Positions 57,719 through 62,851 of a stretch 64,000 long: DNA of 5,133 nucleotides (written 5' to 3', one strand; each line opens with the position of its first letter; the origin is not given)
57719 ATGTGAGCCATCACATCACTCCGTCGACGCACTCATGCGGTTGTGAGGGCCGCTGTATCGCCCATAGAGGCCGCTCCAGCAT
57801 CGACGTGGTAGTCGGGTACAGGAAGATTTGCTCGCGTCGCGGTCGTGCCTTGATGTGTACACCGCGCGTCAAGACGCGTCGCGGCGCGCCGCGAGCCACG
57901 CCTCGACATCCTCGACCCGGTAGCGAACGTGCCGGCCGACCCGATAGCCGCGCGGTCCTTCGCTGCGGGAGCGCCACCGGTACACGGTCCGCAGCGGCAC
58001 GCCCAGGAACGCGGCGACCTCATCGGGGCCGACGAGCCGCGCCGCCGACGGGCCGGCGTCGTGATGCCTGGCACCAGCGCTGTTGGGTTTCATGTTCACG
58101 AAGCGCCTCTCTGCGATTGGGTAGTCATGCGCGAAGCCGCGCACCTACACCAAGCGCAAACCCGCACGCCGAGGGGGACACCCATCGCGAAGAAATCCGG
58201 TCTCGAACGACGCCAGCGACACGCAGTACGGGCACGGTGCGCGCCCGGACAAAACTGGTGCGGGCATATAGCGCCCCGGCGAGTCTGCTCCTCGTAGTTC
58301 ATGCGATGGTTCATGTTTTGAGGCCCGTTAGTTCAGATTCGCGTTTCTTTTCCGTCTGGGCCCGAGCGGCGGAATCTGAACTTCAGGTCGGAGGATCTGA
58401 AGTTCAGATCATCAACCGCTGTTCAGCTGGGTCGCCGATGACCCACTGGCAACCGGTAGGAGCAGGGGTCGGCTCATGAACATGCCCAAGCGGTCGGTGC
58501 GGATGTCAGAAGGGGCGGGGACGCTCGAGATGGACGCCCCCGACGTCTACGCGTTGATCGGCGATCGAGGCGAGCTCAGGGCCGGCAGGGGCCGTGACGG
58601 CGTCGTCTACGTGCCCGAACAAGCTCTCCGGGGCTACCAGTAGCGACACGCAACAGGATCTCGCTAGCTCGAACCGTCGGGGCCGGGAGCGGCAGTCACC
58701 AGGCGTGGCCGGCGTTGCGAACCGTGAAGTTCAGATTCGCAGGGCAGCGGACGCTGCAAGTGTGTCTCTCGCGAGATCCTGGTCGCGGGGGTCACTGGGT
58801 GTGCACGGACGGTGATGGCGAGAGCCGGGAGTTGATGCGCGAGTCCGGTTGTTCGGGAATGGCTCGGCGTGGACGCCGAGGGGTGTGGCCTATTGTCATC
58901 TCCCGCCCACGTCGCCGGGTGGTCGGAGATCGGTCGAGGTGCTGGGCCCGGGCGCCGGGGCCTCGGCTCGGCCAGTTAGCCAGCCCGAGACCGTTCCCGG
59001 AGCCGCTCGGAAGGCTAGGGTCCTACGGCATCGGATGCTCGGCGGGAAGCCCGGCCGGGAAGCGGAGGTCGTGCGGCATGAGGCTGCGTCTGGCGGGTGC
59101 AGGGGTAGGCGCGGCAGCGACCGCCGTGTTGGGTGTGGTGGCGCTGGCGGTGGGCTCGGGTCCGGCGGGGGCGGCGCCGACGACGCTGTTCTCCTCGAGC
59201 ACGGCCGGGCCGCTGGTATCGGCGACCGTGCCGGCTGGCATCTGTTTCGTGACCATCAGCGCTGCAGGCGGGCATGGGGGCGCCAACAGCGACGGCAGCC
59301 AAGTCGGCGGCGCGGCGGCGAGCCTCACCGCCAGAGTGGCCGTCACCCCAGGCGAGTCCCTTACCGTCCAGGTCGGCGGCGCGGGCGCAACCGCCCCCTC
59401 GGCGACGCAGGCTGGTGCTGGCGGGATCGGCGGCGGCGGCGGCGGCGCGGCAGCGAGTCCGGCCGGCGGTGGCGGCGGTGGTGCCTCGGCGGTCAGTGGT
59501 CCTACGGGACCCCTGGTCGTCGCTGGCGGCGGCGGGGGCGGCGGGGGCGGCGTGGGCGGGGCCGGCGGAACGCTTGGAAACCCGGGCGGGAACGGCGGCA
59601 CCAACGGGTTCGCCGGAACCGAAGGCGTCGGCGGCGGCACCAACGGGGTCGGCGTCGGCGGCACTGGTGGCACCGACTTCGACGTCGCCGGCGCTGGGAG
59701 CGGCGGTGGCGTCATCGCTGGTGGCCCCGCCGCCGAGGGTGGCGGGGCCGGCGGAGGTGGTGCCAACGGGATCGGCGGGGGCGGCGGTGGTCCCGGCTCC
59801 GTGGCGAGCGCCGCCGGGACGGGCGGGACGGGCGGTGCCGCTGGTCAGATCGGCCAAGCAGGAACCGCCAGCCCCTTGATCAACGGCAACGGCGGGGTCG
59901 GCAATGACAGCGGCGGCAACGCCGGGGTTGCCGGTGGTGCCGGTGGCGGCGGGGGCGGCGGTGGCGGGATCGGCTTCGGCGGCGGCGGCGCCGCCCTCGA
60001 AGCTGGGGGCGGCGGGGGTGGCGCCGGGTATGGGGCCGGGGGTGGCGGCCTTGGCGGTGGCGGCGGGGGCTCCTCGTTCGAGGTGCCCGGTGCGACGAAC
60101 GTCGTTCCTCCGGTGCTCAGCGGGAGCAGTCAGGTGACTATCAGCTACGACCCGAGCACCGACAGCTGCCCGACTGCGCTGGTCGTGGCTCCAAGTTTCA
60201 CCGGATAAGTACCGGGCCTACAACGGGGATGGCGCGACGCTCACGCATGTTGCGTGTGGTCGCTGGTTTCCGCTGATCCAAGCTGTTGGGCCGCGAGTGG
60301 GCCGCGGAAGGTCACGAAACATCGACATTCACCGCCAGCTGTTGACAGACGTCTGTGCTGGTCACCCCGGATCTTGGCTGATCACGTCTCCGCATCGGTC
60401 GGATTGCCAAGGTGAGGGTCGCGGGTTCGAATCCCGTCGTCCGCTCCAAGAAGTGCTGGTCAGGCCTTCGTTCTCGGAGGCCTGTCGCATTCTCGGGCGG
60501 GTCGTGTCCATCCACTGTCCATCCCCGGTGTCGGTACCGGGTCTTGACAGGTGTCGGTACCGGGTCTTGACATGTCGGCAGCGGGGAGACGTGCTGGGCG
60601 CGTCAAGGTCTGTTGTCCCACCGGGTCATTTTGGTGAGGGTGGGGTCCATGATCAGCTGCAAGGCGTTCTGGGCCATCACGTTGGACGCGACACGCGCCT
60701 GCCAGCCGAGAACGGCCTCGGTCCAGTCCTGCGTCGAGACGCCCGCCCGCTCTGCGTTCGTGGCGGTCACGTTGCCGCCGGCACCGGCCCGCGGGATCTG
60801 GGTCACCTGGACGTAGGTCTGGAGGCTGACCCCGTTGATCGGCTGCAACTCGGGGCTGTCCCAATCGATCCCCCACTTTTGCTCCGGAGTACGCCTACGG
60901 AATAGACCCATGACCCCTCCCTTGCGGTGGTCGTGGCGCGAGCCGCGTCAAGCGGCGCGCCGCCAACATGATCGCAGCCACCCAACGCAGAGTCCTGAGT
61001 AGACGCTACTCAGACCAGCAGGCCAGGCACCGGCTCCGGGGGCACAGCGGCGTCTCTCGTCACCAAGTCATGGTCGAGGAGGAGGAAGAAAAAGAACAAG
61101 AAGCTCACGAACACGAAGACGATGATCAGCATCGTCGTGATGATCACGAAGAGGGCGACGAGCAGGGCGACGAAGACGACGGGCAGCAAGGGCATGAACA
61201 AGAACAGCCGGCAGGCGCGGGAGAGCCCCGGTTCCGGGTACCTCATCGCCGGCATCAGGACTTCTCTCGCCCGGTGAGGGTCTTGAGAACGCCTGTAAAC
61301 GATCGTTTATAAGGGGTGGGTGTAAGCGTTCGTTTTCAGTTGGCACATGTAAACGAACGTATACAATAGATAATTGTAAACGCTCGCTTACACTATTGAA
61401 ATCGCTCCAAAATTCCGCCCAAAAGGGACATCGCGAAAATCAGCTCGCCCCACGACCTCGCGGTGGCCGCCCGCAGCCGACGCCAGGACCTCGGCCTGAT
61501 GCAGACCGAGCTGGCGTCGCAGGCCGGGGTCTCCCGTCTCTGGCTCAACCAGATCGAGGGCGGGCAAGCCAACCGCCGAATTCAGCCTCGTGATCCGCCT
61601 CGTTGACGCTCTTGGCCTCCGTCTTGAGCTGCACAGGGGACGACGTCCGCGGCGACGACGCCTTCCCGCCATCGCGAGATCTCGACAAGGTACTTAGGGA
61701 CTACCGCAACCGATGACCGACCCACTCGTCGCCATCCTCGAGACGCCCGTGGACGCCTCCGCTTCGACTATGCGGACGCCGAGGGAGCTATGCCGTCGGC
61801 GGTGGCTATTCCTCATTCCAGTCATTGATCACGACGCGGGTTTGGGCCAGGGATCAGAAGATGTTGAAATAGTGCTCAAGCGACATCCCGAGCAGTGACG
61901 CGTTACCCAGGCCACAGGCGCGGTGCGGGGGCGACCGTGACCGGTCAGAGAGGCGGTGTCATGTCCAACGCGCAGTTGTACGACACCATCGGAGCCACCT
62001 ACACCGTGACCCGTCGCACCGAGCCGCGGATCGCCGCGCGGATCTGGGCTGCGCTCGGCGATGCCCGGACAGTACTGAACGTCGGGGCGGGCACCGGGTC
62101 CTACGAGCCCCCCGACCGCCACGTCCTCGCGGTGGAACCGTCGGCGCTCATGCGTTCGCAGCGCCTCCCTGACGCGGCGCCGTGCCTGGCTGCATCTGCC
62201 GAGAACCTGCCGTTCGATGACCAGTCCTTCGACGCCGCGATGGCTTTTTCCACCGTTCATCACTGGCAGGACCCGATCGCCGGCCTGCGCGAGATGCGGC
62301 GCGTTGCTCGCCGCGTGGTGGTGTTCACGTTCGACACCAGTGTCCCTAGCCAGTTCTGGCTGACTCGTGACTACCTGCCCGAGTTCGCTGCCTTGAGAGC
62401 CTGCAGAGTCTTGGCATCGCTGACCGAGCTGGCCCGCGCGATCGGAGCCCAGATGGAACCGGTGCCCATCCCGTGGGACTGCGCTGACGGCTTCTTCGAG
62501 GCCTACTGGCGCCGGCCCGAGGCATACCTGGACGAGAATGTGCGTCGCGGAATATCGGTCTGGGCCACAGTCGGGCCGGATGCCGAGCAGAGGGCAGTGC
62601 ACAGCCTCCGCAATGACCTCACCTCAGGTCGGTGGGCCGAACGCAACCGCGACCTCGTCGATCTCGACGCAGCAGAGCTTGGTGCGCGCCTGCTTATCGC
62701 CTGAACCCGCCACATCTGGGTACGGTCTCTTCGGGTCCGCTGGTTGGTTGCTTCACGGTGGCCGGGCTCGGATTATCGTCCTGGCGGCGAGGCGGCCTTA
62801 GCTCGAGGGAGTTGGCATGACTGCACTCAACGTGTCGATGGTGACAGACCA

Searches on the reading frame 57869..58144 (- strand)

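Call 66: search_protein_families(library=pfam, proteins=[window:57869-58144:-], max_evalue=0.01)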
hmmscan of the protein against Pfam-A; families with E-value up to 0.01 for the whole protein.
window:57869-58144:- (91 aa): 3 families
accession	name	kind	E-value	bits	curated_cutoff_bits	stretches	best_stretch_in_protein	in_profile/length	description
PF12728.13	HTH_17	-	3.4e-14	53.3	27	1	39-88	3-51/51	Helix-turn-helix domain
PF13384.12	HTH_23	-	1e-06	28.8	24.6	1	39-64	19-46/50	Homeodomain-like domain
PF13551.12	HTH_29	-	0.00037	21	28.1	1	37-67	11-44/64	Winged helix-turn helix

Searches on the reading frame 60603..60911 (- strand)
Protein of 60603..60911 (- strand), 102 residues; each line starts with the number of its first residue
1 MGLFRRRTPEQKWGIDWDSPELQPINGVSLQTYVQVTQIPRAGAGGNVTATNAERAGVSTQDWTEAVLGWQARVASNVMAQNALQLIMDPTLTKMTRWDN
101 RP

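Call 9: search_protein_families(library=pfam, proteins=[window:60606-60911:-], max_evalue=0.1)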
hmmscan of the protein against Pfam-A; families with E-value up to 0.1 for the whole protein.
seq(102 aa): 1 family
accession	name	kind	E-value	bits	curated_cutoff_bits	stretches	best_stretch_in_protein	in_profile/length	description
PF20325.3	DUF6620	-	1.6e-05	24.1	27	1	15-80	266-328/450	Family of unknown function (DUF6620)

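Call 10: search_protein_families(library=ncbifam, proteins=[window:60606-60911:-], max_evalue=0.1)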
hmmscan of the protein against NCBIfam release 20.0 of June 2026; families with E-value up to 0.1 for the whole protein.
seq(102 aa): 0 families

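Call 39: find_encoding_contigs(protein=window:60603-60911:-, flank=3000, max_places=6)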
Protein window:60603-60911:- (102 aa): no gene with exactly this product is on record in the collection.

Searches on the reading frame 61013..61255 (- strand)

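Call 9: search_protein_families(library=pfam, proteins=[window:61013-61255:-], max_evalue=0.1)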
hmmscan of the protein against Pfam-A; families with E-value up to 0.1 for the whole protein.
seq(81 aa): 0 families

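Call 10: search_protein_families(library=ncbifam, proteins=[window:61013-61255:-], max_evalue=0.1)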
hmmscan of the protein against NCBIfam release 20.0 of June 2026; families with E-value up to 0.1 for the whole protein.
seq(81 aa): 1 family
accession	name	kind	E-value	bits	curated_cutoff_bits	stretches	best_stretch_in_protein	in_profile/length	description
NF002669.0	PRK02391.1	equivalog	0.003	16.8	341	1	14-61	12-59/298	zinc metalloprotease HtpX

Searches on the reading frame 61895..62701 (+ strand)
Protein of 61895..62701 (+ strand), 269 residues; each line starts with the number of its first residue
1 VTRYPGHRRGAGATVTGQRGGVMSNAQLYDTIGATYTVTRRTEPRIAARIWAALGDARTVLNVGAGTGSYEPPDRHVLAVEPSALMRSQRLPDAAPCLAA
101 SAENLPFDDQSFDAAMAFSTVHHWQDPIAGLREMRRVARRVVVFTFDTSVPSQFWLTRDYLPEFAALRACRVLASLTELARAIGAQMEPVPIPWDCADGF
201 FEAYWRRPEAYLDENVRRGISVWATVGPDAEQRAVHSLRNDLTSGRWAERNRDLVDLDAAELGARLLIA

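Call 9: search_protein_families(library=pfam, proteins=[window:61895-62701:+], max_evalue=0.1)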
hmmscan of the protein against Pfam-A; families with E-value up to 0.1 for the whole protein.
seq(269 aa): 6 families
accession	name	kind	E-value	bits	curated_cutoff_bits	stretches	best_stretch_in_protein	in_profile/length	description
PF08241.18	Methyltransf_11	-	2e-13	51.2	21.2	1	61-140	1-89/95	Methyltransferase domain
PF13649.12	Methyltransf_25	-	5.2e-08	33.9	27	1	60-139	1-94/97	Methyltransferase domain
PF08242.18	Methyltransf_12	-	9.7e-06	26.7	30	1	62-139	2-93/98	Methyltransferase domain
PF13847.12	Methyltransf_31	-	0.00015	21.9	27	1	99-150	60-113/145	Methyltransferase domain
PF13489.12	Methyltransf_23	-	0.00074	19.7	27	1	47-158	13-131/164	Methyltransferase domain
PF01209.24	Ubie_methyltran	-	0.004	17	20.1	1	98-156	103-162/233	ubiE/COQ5 methyltransferase family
